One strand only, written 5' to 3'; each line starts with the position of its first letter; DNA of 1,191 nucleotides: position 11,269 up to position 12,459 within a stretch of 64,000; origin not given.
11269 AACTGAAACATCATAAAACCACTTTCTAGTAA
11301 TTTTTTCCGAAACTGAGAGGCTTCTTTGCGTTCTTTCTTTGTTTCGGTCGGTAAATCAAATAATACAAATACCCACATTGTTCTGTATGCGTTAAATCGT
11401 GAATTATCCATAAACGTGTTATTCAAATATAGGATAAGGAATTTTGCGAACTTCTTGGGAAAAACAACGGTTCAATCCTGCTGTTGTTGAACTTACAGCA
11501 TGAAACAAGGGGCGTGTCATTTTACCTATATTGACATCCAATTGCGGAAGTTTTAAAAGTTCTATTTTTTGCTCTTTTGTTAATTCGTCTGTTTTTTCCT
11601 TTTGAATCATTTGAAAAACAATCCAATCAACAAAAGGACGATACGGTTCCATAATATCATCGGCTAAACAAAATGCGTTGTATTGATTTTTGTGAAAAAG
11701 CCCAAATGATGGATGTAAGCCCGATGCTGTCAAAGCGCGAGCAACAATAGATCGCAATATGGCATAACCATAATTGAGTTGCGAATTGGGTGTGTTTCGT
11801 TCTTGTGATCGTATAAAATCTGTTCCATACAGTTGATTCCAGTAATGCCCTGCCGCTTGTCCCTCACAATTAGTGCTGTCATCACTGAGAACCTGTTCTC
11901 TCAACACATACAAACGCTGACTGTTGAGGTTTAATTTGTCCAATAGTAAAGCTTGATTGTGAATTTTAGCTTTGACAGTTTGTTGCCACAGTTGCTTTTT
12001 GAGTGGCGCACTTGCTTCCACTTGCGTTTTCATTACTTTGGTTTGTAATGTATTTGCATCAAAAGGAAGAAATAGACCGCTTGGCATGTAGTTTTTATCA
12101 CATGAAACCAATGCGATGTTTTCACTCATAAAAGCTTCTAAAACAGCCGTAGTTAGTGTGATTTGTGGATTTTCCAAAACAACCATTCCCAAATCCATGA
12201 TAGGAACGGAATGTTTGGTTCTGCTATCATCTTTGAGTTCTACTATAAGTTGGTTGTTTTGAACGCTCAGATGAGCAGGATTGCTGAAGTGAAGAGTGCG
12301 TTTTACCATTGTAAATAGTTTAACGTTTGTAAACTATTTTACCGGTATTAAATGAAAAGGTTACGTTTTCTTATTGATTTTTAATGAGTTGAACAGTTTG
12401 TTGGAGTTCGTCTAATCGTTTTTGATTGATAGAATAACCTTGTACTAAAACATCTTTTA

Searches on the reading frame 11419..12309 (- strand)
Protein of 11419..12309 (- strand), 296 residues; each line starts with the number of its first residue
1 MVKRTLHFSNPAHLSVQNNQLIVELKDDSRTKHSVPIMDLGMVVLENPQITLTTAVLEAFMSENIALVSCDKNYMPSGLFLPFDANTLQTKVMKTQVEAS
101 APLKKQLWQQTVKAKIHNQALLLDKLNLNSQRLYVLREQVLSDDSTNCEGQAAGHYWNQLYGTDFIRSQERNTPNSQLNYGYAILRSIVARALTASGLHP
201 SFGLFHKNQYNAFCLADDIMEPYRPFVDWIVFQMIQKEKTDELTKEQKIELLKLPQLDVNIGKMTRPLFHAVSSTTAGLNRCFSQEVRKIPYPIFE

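Call 16: find_related_loci(query=window:11419-12309:-, collection=genome_contigs, flank=5000)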
Query window:11419-12309:- (296 aa) in genome_contigs; peptide patterns used: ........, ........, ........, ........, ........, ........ (x = any residue, [..] = any of these).
599 stretches matched a pattern (row limit reached: there are more); 581 encode a relative of the query (tblastn E <= 1e-3); the best 80 are kept; 80 distinct loci.
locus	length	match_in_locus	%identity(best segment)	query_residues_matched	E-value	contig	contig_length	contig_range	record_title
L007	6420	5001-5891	72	1-296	1e-150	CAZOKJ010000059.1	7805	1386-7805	MAG TPA_asm: uncultured Fluviicola sp. isolate binchicken_co101_158 genome assembly, contig: NODE_9033_length_7805_cov_2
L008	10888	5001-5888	70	1-296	2e-148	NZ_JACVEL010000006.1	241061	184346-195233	Taishania pollutisoli strain CZZ-1 CZZ-1_scaffold6, whole genome shotgun sequence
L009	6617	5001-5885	65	1-295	2e-134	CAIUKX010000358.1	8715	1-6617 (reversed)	MAG: uncultured Flavobacteriales bacterium isolate KR_bin-3430 genome assembly, contig: bin-3430:358/673, whole genome s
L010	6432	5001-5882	65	1-293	3e-133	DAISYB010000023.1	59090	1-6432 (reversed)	MAG TPA_asm: Crocinitomicaceae bacterium isolate CTOTU10765 NODE_154_length_59090_cov_15.742797, whole genome shotgun se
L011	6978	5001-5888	64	1-295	2e-131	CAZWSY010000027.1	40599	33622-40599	MAG TPA_asm: uncultured Lishizhenia sp. isolate SRP278252_co3_39 genome assembly, contig: NODE_1339_length_40599_cov_6.8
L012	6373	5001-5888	61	1-296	8e-129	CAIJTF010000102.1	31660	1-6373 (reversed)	MAG: uncultured Flavobacteriales bacterium isolate Erken-D2_bin-0740 genome assembly, contig: bin-0740:102/119, whole ge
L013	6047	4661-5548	61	1-296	5e-129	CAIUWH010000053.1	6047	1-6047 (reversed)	MAG: uncultured Bacteroidetes bacterium isolate ErkenSummer_bin-5170 genome assembly, contig: bin-5170:053/120, whole ge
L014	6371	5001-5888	61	1-296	6e-128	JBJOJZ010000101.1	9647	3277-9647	MAG: Bacteroidota bacterium isolate stroublescreek_2019_sw_WHONDRS-S19S_0089_B_bin.64 scaffold_989715, whole genome shot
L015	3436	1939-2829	59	1-296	2e-130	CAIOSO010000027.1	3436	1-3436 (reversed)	MAG: uncultured Flavobacteriales bacterium isolate Kiruna_bin-11606 genome assembly, contig: bin-11606:027/191, whole ge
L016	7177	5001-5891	61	1-296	1e-126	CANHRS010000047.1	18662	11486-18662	MAG: Flavobacteriia bacterium isolate RE-26jul17-249 genome assembly, contig: RE-26jul17-C4106, whole genome shotgun seq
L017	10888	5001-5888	50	1-293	8e-100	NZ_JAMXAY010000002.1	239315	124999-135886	Parapedobacter soli strain KCTC 12984 Scaffold2, whole genome shotgun sequence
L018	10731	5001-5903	50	1-296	2e-99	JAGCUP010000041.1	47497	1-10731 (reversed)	MAG: Muribaculaceae bacterium isolate RGIG10137 Yak_Rumen-4__c419922, whole genome shotgun sequence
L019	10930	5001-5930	50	1-295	1e-98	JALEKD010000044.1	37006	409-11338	MAG: Prevotella sp. isolate SUG78 k141_10652746, whole genome shotgun sequence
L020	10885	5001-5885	51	1-293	9e-99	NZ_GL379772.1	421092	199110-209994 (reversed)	Sphingobacterium spiritivorum ATCC 33861 SCAFFOLD3, whole genome shotgun sequence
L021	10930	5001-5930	50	1-293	5e-99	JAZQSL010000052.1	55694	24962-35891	MAG: Alloprevotella sp. isolate T1900045206_TC20190202.MAGScoT_cleanbin_000005 SGB_5335_k141_2371010, whole genome shotg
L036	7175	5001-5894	50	1-293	2e-96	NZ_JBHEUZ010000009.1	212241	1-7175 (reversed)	Parapedobacter sp. 2B3 2B3_scaffold9, whole genome shotgun sequence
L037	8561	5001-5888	50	1-293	1e-96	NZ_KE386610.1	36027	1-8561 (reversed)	Olivibacter sitiensis DSM 17696 A37SDRAFT_scaffold_47.48, whole genome shotgun sequence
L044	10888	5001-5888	49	1-293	1e-95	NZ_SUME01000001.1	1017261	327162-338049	Sphingobacterium olei strain HAL-9 Scaffold1, whole genome shotgun sequence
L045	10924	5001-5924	49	1-293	2e-95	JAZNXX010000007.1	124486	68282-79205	MAG: Candidatus Egerieisoma sp. isolate T1900044778_TS20190244.MAGScoT_cleanbin_000004 SGB_2523_k141_1499373, whole geno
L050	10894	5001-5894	50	1-296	3e-95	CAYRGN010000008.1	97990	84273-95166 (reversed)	MAG TPA_asm: uncultured Lacihabitans sp. isolate SRP344714_co2_461 genome assembly, contig: NODE_445_length_97990_cov_8.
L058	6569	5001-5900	46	1-295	1e-94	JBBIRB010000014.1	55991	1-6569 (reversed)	MAG: Bacteroidales bacterium isolate RVF170221_bin_34 NODE_254_length_55991_cov_6.524546, whole genome shotgun sequence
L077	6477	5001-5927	50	1-293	1e-93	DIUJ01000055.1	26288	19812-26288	MAG TPA_asm: Bacteroidetes bacterium UBA6161 UBA6161_contig_11749, whole genome shotgun sequence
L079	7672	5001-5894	49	1-296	1e-93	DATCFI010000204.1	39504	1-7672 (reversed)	MAG TPA_asm: Hanamia sp. isolate SMAG_U7776 k141_88299, whole genome shotgun sequence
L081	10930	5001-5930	48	1-296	2e-93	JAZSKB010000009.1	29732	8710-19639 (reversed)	MAG: Bacteroidales bacterium isolate T1900044563_TS20190029.MAGScoT_cleanbin_000002 SGB_374_k141_2673904, whole genome s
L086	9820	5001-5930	48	1-295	2e-93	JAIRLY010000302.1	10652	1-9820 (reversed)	MAG: Dysgonamonadaceae bacterium isolate Cc175_bin72 k119_2190123, whole genome shotgun sequence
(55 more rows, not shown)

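Call 34: search_protein_families(library=pfam, proteins=[L036:3044-4036:+, L045:3962-4975:+, L036:4065-4889:+, L081:4167-4994:+], max_evalue=0.01)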
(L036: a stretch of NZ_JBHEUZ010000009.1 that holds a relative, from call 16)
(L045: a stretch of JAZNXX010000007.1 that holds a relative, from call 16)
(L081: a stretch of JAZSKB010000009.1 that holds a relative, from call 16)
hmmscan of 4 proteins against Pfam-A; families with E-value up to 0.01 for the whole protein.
L036:3044-4036:+ (330 aa): 1 family
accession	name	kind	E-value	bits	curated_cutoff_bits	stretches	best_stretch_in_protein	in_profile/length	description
PF13310.11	Virulence_RhuM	-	5.4e-100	334.3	33.7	1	60-304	1-249/252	Virulence protein RhuM family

L045:3962-4975:+ (337 aa): 1 family
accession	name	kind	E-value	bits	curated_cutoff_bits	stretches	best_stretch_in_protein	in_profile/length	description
PF13310.11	Virulence_RhuM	-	6.8e-108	360.2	33.7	1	65-314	2-249/252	Virulence protein RhuM family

L036:4065-4889:+ (274 aa): 0 families

L081:4167-4994:+ (275 aa): 2 families
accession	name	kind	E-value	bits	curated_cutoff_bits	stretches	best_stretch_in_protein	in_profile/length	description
PF02498.22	Bro-N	-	5.5e-08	33.7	25.6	1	12-106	2-92/96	BRO family, N-terminal domain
PF16242.11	Pyrid_ox_like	-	0.0004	20.4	28.8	1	8-91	59-141/149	Pyridoxamine 5'-phosphate oxidase like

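Call 46: search_protein_families(library=pfam, alignment_id=A3, max_evalue=0.001)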
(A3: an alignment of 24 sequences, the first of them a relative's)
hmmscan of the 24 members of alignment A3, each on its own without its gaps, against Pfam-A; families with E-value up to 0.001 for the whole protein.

A. member 1, L007:3066-3473:+ (135 aa): 0 families

B. families by the number of members that match (of 24 scanned): 8 families
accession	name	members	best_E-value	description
PF02498.22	Bro-N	4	1.6e-13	BRO family, N-terminal domain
PF02452.23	PemK_toxin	1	1.9e-31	PemK-like, MazF-like toxin of type II toxin-antitoxin system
PF15919.11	HicB_lk_antitox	1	4.4e-13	HicB_like antitoxin of bacterial toxin-antitoxin system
PF08797.16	HIRAN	1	2.7e-10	HIRAN domain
PF02661.23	Fic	1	2.4e-08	Fic/DOC family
PF21748.3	UPF0150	1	5e-07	UPF0150-like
PF16242.11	Pyrid_ox_like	1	0.0004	Pyridoxamine 5'-phosphate oxidase like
PF19502.5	DUF6036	1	0.00074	Nucleotidyltransferase of unknown function (DUF6036)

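Call 69: search_solved_structures(query=L044:4019-4999:+, max_evalue=0.01, show_alignments=2)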
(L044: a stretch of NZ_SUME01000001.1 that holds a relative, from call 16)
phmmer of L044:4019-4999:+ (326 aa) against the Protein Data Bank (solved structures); distinct sequences matched with E-value up to 0.01: 1.
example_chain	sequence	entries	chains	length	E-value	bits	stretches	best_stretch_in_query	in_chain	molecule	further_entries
9vzc_A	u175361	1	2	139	0.00069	22.2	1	205-301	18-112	Death-on-curing family protein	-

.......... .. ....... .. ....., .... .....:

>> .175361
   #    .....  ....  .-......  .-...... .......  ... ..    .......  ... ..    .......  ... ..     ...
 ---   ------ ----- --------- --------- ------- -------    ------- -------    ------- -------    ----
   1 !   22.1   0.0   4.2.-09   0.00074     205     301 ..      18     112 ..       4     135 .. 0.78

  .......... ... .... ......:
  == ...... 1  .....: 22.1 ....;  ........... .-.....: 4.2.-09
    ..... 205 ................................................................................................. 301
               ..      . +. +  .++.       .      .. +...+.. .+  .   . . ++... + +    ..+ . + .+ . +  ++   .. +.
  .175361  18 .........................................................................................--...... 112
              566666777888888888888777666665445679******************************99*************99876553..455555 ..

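Call 71: search_protein_families(library=pfam, proteins=[L007:3066-3473:+, L007:3481-4116:+, L007:4593-4925:+, L058:4294-4953:+, L077:4292-4942:+, L050:4462-4947:+, L086:4275-4640:+, L086:4631-4993:+, L037:3050-3472:+, L079:4053-4925:+], max_evalue=0.01)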
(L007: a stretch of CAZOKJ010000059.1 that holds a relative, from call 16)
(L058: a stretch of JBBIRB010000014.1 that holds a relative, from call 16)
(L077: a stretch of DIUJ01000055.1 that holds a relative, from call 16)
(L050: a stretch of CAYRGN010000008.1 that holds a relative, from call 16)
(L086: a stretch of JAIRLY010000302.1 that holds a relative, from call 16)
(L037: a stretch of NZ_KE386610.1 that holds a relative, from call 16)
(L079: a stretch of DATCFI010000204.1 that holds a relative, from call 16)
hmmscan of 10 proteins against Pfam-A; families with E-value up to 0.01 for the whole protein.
L007:3066-3473:+ (135 aa): 0 families

L007:3481-4116:+ (211 aa): 1 family
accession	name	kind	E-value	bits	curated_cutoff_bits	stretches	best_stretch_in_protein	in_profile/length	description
PF01797.21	Y1_Tnp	-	0.0093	16.5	23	0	42-68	41-70/121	Transposase IS200 like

L007:4593-4925:+ (110 aa): 1 family
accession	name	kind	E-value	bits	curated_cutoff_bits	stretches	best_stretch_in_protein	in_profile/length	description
PF02452.23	PemK_toxin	-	1.9e-31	108.9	23.1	1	2-108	1-109/109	PemK-like, MazF-like toxin of type II toxin-antitoxin system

L058:4294-4953:+ (219 aa): 0 families

L077:4292-4942:+ (216 aa): 1 family
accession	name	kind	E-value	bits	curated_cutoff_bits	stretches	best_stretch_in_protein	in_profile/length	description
PF01797.21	Y1_Tnp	-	0.004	17.7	23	0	14-75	6-67/121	Transposase IS200 like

L050:4462-4947:+ (161 aa): 3 families
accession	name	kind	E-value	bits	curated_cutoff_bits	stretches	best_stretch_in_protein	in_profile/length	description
PF19502.5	DUF6036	-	0.00074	19.8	23.6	1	16-148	14-116/164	Nucleotidyltransferase of unknown function (DUF6036)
PF14907.12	NTP_transf_5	-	0.0045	17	31.2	1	6-70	58-123/249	Uncharacterised nucleotidyltransferase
PF09970.15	DUF2204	-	0.0049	17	20.3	1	6-145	3-139/181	Nucleotidyl transferase of unknown function (DUF2204)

L086:4275-4640:+ (121 aa): 0 families

L086:4631-4993:+ (120 aa): 0 families

L037:3050-3472:+ (140 aa): 1 family
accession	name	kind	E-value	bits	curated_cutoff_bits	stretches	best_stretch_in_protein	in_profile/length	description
PF08797.16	HIRAN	-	2.7e-10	40.4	24.7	1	39-107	10-77/96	HIRAN domain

L079:4053-4925:+ (290 aa): 0 families

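Call 80: predict_structure(alignment_id=A6)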
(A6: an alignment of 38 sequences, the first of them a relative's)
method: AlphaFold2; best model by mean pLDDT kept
length: 326 residues; sequences in the alignment: 38
mean_pLDDT: 55.6   pTM: 0.36
mean pLDDT of the five models: 55.6, 53.5, 52.1, 51.5, 51.4
residues with pLDDT >= 90: 44; 70-90: 34; 50-70: 63; < 50: 185
segments of 3 or more residues with pLDDT < 50: 119-124, 146-199, 205-207, 210-272, 274-326
pLDDT, mean of each block of 10 residues (from residue 1): 53 60 79 94 94 90 77 60 88 91 83 62 48 58 53 43 45 40 32 41 49 36 40 37 43 42 42 46 35 40 45 46 35
secondary structure, 60 per line:
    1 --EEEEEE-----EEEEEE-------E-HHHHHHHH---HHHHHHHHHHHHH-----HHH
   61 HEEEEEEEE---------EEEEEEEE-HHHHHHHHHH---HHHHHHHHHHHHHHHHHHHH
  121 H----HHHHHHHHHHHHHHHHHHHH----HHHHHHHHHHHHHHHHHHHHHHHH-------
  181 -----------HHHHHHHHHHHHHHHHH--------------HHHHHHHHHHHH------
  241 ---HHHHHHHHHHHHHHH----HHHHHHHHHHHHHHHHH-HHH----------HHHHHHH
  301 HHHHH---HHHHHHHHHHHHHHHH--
elements in order: E3-8 E14-19 H29-36 H40-52 H58-61 E62-69 E79-86 H88-97 H101-121 H126-145 H150-173 H192-208 H223-234 H244-258 H263-279 H294-305 H309-324
